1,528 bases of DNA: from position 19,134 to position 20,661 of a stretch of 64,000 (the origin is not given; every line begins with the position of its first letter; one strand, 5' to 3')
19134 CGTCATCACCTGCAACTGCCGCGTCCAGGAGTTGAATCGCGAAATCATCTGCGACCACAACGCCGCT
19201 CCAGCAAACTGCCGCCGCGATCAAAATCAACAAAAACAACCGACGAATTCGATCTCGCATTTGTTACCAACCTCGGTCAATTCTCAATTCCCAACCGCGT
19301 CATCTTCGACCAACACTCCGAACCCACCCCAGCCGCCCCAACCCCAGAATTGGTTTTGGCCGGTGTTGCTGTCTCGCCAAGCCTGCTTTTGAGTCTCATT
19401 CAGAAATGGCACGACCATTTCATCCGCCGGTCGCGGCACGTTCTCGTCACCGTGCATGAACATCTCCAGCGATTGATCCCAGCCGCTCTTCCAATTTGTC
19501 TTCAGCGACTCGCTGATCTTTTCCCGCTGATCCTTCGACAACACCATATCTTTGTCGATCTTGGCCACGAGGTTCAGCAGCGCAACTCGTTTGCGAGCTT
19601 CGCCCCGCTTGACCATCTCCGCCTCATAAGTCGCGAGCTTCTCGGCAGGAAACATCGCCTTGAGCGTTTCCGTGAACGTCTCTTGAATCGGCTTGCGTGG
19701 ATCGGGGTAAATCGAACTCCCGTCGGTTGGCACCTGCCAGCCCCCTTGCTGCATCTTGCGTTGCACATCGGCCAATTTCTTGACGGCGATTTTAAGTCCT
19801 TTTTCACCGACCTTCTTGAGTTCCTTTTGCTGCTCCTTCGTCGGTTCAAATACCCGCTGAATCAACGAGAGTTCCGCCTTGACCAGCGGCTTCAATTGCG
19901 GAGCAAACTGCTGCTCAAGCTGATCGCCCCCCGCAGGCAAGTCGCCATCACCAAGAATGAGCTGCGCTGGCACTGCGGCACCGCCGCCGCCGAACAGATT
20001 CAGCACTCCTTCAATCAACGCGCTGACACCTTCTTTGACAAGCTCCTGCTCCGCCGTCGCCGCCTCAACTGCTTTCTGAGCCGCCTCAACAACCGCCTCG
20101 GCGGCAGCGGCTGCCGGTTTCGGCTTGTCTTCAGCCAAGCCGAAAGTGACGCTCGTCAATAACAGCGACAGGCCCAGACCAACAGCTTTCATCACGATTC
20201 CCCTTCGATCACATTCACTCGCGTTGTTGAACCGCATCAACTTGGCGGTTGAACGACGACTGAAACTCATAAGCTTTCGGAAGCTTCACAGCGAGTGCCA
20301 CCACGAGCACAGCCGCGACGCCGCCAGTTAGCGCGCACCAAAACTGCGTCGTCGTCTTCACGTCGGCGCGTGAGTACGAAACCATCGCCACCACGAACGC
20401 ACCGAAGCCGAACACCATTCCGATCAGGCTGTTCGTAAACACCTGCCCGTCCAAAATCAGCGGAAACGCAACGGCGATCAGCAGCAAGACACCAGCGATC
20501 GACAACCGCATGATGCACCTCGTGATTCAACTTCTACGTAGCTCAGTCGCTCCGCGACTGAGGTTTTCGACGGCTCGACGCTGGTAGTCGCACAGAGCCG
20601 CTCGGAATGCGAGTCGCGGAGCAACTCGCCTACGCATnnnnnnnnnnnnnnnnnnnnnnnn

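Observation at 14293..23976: Compact nine-gene operon: DUF4175-like membrane giant, small TM protein and six secreted helical proteins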

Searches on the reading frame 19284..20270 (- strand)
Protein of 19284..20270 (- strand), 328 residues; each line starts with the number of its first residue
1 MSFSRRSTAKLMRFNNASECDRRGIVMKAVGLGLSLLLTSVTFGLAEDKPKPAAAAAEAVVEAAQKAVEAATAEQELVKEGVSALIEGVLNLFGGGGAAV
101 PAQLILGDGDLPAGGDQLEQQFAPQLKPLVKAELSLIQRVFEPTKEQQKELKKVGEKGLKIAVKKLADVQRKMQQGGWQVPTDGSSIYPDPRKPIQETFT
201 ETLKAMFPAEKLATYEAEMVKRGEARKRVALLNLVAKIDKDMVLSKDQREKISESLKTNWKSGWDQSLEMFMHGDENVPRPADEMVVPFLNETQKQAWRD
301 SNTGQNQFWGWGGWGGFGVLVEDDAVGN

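Call 4: search_protein_families(library=pfam, proteins=[window:19284-20270:-], max_evalue=1)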
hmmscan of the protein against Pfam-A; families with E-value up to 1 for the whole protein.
window:19284-20270:- (328 aa): 4 families
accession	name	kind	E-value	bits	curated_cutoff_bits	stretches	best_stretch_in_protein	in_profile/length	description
PF11574.13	Rpf1_C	-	0.03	15.5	21.2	0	53-104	15-64/88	Resuscitation-promoting factor Rpf1, C-terminal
PF04282.18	DUF438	-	0.1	13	25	0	67-83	30-46/67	Family of unknown function (DUF438)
PF21329.2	CYP38_PsbQ-like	-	0.14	13.1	27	1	143-243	16-117/117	Peptidyl-prolyl cis-trans isomerase CYP38-like, PsbQ-like domain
PF19199.5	Phage_coatGP8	-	0.68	10.6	24.6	0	27-71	2-45/69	Phage major coat protein, Gp8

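Call 5: search_protein_families(library=ncbifam, proteins=[window:19284-20270:-], max_evalue=1)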
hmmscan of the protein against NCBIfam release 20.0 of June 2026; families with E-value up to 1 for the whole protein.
window:19284-20270:- (328 aa): 1 family
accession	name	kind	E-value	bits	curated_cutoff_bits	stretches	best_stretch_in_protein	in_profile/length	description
NF052305.1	DioxValDhHalo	equivalog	0.076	11.9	750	1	22-105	132-216/483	2,5-dioxovalerate dehydrogenase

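Call 98: search_protein_families(library=padloc, proteins=[window:19284-20192:-], max_evalue=0.01)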
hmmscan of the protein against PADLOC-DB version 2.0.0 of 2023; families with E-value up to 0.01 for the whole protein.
window:19284-20192:- (302 aa): 0 families

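Call 99: search_protein_families(library=phrogs, proteins=[window:19284-20192:-], max_evalue=0.01)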
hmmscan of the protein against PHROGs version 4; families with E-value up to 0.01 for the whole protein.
window:19284-20192:- (302 aa): 0 families

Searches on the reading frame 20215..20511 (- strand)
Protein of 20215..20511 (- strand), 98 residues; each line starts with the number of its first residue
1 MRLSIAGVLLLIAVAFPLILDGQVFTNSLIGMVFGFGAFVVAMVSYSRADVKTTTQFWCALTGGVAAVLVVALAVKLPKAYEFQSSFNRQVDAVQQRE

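Call 4: search_protein_families(library=pfam, proteins=[window:20215-20511:-], max_evalue=1)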
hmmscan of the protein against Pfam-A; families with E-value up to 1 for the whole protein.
window:20215-20511:- (98 aa): 8 families
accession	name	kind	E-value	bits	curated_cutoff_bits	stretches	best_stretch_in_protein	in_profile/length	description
PF07947.19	YhhN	-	0.02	15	25.6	1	10-79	30-100/182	YhhN family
PF03595.22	SLAC1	-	0.03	13.9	27.9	1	9-75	259-328/331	Voltage-dependent anion channel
PF13567.11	DUF4131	-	0.081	13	31.6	1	5-95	12-94/165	Domain of unknown function (DUF4131)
PF11143.13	DUF2919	-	0.082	13.7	27.2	1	29-88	57-117/146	Protein of unknown function (DUF2919)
PF11457.13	DUF3021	-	0.14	12.8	24.7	1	21-75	34-87/130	Protein of unknown function (DUF3021)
PF16935.10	Hol_Tox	-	0.14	12.5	23.3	1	32-47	9-24/34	Putative Holin-like Toxin (Hol-Tox)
PF01040.23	UbiA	-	0.34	10.6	34.2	1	8-73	73-134/250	UbiA prenyltransferase family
PF04341.17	DUF485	-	0.89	10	28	1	9-44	31-66/88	Protein of unknown function, DUF485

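Call 5: search_protein_families(library=ncbifam, proteins=[window:20215-20511:-], max_evalue=1)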
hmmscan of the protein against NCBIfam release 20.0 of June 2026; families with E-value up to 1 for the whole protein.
window:20215-20511:- (98 aa): 4 families
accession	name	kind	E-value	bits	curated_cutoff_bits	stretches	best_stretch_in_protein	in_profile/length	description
NF037960.1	MFS_trans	subfamily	0.0018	17.4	150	1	5-78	233-307/382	MFS transporter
NF006476.0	PRK08878.1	equivalog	0.019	14.2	322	1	25-81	137-188/317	cobalamin biosynthesis family protein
NF033635.1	SLATT_fungal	domain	0.042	13.7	35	1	24-95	23-93/128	SLATT domain-containing protein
NF009845.0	PRK13318.1-3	equivalog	0.042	13.1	358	1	30-72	188-230/258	type III pantothenate kinase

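Call 84: find_homologous_proteins(query=window:20215-20511:-, max_evalue=0.01)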
Query window:20215-20511:- (98 aa): 2 proteins with E <= 0.01 among 129 candidates.
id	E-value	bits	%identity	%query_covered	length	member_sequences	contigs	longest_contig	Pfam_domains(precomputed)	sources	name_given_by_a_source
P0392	2.7e-54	199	100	100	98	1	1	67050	-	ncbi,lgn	-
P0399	4.6e-46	172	88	100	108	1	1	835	-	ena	-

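Call 85: find_encoding_contigs(protein=P0399, flank=1000, max_places=2)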
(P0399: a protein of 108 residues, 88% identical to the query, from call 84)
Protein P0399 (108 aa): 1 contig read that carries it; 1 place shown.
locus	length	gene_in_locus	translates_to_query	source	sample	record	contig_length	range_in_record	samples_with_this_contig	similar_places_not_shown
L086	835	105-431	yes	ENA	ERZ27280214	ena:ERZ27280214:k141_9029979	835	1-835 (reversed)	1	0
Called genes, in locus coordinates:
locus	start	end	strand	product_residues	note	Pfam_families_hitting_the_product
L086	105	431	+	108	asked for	-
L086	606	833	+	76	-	?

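Call 98: search_protein_families(library=padloc, proteins=[window:20215-20511:-], max_evalue=0.01)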
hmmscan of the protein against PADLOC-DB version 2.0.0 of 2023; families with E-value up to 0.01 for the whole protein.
window:20215-20511:- (98 aa): 0 families

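Call 99: search_protein_families(library=phrogs, proteins=[window:20215-20511:-], max_evalue=0.01)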
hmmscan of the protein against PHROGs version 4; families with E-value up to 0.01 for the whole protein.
window:20215-20511:- (98 aa): 0 families
